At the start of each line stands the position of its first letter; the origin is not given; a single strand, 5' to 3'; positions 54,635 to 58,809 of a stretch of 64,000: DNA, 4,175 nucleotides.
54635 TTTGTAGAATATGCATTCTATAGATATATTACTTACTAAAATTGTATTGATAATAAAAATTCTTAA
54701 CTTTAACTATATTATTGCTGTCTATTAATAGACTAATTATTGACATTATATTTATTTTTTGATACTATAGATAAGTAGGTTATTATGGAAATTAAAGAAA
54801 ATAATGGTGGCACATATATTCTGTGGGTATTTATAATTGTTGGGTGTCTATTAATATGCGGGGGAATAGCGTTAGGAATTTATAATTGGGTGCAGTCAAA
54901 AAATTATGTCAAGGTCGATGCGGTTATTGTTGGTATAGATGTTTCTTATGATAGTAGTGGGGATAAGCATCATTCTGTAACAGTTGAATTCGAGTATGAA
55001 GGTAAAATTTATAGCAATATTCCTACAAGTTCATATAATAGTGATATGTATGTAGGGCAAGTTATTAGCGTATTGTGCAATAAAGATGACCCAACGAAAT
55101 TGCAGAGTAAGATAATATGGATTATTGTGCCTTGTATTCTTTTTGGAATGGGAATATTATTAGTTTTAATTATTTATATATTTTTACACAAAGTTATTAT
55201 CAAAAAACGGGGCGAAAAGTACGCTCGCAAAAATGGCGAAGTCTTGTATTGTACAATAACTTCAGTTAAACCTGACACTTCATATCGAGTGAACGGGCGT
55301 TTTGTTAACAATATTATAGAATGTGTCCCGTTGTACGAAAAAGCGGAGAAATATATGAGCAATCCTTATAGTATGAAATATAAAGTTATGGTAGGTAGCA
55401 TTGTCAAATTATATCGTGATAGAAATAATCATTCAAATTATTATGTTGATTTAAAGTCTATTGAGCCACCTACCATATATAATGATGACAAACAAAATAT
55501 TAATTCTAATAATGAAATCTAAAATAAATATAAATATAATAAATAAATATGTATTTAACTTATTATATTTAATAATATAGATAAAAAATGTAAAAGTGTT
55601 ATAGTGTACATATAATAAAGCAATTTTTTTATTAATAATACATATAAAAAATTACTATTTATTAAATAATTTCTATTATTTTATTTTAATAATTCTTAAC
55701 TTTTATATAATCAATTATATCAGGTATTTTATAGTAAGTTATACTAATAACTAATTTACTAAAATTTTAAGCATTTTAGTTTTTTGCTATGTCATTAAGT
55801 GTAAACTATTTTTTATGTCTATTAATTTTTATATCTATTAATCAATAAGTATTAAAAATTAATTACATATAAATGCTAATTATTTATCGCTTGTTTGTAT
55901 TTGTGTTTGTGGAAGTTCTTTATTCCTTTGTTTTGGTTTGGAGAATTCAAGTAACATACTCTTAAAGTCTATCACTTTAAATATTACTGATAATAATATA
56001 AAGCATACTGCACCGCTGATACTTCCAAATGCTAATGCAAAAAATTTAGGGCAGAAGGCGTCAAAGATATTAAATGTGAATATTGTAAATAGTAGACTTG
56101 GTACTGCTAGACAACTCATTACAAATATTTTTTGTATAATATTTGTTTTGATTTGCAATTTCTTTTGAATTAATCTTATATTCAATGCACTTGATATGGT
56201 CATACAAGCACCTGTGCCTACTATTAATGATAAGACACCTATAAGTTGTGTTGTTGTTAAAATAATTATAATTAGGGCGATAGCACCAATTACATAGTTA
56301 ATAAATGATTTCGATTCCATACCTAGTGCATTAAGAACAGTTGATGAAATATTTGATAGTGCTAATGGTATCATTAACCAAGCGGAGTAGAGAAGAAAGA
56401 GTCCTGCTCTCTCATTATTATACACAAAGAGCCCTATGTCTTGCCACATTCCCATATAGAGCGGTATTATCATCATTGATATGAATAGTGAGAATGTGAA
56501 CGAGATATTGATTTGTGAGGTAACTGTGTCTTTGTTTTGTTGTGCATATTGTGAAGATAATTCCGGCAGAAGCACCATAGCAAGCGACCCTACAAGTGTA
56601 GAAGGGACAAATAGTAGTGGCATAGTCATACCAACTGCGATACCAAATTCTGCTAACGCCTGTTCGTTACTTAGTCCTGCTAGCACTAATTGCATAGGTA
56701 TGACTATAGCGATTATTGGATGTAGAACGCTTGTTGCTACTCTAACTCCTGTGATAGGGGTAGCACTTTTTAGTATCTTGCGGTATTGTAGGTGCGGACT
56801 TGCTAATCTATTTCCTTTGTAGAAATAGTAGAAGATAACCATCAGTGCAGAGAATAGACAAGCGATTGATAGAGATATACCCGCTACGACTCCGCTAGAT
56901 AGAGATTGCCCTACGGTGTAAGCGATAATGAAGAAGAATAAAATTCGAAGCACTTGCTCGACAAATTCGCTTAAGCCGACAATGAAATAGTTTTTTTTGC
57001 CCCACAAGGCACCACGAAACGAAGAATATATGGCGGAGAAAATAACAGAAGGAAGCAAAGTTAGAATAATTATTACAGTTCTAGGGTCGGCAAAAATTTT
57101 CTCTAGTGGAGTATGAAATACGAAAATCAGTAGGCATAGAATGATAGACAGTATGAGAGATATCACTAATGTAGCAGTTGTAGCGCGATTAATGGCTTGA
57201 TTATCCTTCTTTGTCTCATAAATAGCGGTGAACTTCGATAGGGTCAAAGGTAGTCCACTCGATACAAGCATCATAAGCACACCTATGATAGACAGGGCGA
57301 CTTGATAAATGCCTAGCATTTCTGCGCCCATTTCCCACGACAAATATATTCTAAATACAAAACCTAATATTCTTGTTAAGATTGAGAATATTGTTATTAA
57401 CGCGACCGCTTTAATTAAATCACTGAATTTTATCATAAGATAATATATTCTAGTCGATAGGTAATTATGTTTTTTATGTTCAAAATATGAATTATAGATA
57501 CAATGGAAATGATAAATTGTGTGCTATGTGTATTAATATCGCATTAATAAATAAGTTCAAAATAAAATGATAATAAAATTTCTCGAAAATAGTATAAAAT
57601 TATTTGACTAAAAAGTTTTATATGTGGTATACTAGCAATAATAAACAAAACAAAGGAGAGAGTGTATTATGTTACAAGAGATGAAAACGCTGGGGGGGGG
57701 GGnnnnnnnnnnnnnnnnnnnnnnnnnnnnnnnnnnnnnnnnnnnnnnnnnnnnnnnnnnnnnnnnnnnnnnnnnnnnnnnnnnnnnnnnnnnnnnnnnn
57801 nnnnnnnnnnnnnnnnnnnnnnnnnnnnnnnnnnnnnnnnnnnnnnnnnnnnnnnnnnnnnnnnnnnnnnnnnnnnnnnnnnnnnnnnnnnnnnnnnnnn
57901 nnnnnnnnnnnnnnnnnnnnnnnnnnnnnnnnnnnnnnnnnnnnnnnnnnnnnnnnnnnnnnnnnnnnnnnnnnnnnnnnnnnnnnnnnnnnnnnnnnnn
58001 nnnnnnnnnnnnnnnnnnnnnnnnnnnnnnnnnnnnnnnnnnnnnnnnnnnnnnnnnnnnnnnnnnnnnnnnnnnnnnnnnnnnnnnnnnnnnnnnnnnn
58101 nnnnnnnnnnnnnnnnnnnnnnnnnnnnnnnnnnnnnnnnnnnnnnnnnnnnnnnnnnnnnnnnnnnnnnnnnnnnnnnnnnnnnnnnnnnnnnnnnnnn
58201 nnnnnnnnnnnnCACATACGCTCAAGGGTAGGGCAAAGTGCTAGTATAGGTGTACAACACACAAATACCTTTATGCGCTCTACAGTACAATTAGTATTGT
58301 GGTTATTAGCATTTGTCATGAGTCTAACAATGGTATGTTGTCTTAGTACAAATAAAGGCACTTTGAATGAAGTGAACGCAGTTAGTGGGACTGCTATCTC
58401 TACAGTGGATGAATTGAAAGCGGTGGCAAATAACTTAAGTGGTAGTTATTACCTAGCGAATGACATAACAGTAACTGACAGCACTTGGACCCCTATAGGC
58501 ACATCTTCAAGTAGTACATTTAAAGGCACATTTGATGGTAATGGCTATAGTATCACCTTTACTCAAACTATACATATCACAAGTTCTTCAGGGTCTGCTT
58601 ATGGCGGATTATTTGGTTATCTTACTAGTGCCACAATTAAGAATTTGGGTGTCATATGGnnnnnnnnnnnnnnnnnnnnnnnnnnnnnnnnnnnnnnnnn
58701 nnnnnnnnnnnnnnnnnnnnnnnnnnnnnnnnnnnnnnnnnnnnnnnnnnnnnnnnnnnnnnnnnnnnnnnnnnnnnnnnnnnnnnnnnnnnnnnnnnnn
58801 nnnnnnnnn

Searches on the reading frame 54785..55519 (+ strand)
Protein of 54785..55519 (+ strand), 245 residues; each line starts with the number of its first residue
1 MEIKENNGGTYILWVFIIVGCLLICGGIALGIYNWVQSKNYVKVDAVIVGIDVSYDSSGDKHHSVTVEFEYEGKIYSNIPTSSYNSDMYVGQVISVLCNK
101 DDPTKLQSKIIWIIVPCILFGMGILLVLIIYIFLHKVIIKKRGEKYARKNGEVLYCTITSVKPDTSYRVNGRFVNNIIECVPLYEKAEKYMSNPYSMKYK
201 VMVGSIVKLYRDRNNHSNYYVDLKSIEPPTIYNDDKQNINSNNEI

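Call 46: find_encoding_contigs(protein=window:54785-55519:+, flank=10000, max_places=10)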
Protein window:54785-55519:+ (245 aa): 2 contigs read that carry it; 2 places shown.
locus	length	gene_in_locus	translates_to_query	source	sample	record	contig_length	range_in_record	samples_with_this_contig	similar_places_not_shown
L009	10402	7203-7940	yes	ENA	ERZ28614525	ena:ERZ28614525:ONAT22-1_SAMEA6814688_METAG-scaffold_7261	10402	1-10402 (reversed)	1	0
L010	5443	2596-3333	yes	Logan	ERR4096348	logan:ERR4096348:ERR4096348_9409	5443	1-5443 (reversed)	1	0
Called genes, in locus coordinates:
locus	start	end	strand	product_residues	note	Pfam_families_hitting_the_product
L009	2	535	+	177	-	?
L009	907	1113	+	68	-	-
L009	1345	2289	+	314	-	PF13177:DNA_pol3_delta2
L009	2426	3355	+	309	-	PF04468:PSP1, PF28472:PSP1_3rd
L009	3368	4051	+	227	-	PF02384:N6_Mtase (weak), PF03602:Cons_hypoth95 (weak), PF05175:MTS (weak)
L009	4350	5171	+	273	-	PF00590:TP_methylase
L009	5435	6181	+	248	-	-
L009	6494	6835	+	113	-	PF01476:LysM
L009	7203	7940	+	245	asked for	-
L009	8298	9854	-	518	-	PF01554:MatE (weak), PF01943:Polysacc_synt, PF03023:MurJ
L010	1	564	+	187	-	?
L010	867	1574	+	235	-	-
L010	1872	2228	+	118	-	PF01476:LysM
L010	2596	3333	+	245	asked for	-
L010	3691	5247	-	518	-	PF01554:MatE (weak), PF01943:Polysacc_synt, PF03023:MurJ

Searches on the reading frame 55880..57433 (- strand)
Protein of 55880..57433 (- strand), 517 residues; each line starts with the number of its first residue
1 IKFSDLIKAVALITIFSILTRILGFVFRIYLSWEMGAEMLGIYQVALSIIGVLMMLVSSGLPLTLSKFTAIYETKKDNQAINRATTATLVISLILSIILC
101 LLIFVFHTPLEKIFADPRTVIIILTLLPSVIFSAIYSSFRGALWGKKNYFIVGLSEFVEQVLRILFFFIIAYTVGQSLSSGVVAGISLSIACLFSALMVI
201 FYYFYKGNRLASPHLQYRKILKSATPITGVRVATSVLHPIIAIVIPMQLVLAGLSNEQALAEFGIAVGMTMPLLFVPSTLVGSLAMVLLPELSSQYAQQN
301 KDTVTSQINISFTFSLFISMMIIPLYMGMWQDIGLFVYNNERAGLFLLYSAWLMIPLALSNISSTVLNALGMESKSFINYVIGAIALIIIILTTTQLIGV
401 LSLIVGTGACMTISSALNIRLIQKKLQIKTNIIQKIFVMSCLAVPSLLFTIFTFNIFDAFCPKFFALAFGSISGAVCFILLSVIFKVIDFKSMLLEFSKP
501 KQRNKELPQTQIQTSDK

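Call 8: search_protein_families(library=pfam, proteins=[window:55880-57433:-])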
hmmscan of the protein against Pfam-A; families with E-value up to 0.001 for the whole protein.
window:55880-57433:- (517 aa): 3 families
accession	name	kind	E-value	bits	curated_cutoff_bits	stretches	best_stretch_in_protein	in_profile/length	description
PF01943.22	Polysacc_synt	-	3.1e-22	79.7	28.2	1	8-293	3-271/274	Polysaccharide biosynthesis protein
PF03023.19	MurJ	-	9.3e-08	31.5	27.4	1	35-450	5-430/451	Lipid II flippase MurJ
PF01554.23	MatE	-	3.8e-06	27.1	24.9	1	17-143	6-135/161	MatE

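Call 44: list_cluster_members(proteins=[window:55880-57433:-, window:54785-55519:+, window:53017-53760:+, window:51932-52750:+, window:50950-51630:+, window:26048-27307:-, window:16862-18589:+, window:28301-30169:+, window:50008-50934:+, window:48927-49868:+])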
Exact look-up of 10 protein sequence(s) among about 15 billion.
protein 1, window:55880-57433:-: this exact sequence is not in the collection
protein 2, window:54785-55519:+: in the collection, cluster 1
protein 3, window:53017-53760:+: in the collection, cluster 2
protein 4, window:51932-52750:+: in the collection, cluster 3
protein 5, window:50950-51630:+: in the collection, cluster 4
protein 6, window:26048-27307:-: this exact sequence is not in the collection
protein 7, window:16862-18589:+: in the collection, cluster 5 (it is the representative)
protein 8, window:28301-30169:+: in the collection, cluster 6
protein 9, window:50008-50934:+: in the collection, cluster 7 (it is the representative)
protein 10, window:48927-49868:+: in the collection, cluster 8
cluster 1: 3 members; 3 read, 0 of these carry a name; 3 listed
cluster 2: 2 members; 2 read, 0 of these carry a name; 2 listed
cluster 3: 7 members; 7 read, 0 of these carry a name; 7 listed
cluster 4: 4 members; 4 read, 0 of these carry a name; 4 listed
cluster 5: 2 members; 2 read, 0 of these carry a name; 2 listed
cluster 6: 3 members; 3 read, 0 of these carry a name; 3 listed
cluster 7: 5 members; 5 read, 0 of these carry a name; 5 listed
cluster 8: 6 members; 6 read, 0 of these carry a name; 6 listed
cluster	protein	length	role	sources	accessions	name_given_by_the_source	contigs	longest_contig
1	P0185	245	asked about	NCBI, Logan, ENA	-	-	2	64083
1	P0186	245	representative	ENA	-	-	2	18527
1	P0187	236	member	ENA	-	-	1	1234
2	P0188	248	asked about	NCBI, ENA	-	-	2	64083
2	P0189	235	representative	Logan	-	-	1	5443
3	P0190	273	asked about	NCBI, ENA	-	-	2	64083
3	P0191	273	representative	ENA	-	-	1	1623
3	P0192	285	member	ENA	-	-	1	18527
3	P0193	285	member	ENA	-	-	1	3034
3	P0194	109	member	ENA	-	-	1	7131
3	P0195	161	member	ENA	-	-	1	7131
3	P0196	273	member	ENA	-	-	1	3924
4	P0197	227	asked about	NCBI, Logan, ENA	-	-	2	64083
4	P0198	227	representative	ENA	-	-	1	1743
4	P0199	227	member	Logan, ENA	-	-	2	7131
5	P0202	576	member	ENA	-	-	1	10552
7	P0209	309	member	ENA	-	-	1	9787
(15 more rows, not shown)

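Call 45: find_encoding_contigs(protein=P0186, flank=10000, max_places=10)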
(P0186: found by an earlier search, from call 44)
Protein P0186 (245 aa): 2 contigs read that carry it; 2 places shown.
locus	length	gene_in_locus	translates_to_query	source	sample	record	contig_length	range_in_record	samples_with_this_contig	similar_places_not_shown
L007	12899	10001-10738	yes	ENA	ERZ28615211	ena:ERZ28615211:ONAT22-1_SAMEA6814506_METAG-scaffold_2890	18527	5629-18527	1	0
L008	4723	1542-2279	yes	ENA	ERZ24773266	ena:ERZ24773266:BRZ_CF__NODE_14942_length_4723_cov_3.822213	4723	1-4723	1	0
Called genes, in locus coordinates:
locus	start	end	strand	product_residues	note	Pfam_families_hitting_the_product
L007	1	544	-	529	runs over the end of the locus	PF03706:LPG_synthase_TM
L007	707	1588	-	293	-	-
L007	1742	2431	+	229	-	PF00466:Ribosomal_L10, PF27436:RL10_C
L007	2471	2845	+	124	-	PF16320:Ribosomal_L12_N, PF00542:Ribosomal_L12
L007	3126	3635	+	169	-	PF13668:Ferritin_2 (weak), PF03232:COQ7 (faint), PF00210:Ferritin, PF12902:Ferritin-like (weak), PF02915:Rubrerythrin (weak)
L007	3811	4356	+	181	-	-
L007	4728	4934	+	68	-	-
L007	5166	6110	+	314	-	PF13177:DNA_pol3_delta2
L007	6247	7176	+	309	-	PF04468:PSP1, PF28472:PSP1_3rd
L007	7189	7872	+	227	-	PF02384:N6_Mtase (weak), PF03602:Cons_hypoth95, PF05175:MTS (weak)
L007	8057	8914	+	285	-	PF00590:TP_methylase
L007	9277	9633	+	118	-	PF01476:LysM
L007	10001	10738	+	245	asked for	PF12158:DUF3592 (faint)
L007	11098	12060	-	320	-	-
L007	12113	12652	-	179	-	PF01943:Polysacc_synt, PF01554:MatE (weak)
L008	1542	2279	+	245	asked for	PF12158:DUF3592 (faint)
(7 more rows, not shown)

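Call 48: find_encoding_contigs(protein=P0202, flank=10000, max_places=10)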
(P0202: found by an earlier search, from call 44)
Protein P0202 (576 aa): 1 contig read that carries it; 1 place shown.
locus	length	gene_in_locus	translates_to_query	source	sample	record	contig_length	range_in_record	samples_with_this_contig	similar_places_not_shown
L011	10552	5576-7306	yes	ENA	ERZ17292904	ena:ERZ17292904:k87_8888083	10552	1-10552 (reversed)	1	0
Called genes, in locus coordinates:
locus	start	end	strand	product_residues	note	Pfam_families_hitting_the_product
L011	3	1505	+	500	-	?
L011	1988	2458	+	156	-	PF03073:TspO_MBR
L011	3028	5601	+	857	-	PF14808:TMEM164, PF00005:ABC_tran, PF13304:AAA_21 (weak)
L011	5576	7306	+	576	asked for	PF09847:12TM_1, PF16949:ABC_tran_2 (weak)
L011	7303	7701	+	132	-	-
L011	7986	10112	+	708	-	-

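Call 49: find_encoding_contigs(protein=P0209, flank=10000, max_places=10)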
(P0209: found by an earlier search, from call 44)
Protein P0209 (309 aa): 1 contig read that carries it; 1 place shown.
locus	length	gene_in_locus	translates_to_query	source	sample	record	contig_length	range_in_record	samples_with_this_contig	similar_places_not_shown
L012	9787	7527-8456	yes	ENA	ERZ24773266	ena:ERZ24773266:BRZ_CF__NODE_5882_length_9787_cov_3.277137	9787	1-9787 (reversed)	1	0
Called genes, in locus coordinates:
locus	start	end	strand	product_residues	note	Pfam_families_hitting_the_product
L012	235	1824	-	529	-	PF03706:LPG_synthase_TM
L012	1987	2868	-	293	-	-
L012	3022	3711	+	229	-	PF00466:Ribosomal_L10, PF27436:RL10_C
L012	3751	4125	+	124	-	PF16320:Ribosomal_L12_N, PF00542:Ribosomal_L12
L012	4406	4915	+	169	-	PF13668:Ferritin_2 (weak), PF03232:COQ7 (faint), PF00210:Ferritin, PF12902:Ferritin-like (weak), PF02915:Rubrerythrin (weak)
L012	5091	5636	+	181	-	-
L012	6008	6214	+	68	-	-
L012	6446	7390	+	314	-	PF13177:DNA_pol3_delta2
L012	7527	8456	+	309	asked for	PF04468:PSP1, PF28472:PSP1_3rd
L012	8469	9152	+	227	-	PF02384:N6_Mtase (weak), PF03602:Cons_hypoth95, PF05175:MTS (weak)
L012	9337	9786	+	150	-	?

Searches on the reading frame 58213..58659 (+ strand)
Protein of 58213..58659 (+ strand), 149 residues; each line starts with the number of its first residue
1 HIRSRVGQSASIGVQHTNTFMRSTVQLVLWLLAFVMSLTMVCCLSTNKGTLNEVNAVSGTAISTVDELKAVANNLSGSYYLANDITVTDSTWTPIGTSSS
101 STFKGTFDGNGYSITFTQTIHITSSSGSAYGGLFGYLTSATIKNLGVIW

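Call 40: find_homologous_proteins(query=A3, max_evalue=0.001)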
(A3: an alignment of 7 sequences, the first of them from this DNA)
Query A3 (7 sequences) (149 aa, profile of the alignment): 277 proteins with E <= 0.001 among 3029 candidates; the best 120 are listed.
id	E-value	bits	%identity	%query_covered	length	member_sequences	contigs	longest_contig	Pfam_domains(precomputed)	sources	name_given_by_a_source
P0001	3.5e-58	214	68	100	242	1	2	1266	-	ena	-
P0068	1.1e-17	82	25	79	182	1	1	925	-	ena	-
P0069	1.2e-17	82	47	56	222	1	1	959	PF07581.18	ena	-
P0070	7.3e-17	79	34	81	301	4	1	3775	PF07581.18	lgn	-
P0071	8.3e-17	79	47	58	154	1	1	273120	-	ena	-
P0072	1.3e-16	79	46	58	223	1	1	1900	PF07523.19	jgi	-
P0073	1.7e-16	78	33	79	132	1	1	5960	-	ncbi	ncbi:MAG: hypothetical protein ABFD79_12275, partial [Phycisphaerales bacterium]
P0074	1.9e-16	78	38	56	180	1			-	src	-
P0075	5.0e-16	77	41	58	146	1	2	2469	-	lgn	-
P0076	9.5e-16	76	43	58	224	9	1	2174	PF07581.18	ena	-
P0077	1.1e-15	76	33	79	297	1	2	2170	-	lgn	-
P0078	1.4e-15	75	38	85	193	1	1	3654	-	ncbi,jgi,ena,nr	ncbi:MAG: hypothetical protein FWH48_08960 [Oscillospiraceae bacterium]|nr:hypothetical protein [Osc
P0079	3.5e-15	74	53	49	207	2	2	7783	-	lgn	-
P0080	4.9e-15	73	43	68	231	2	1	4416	-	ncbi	-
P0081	6.2e-15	73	52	58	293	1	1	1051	PF00404.25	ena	-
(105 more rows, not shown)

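Call 42: find_encoding_contigs(protein=P0068, flank=5000, max_places=10)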
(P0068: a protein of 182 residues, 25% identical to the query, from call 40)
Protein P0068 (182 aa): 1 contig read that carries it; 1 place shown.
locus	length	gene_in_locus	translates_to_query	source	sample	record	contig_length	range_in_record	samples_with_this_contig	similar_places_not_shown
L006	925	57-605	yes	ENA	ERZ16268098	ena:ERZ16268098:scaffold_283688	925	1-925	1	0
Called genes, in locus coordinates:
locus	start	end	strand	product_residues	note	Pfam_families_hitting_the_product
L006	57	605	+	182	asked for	-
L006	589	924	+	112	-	?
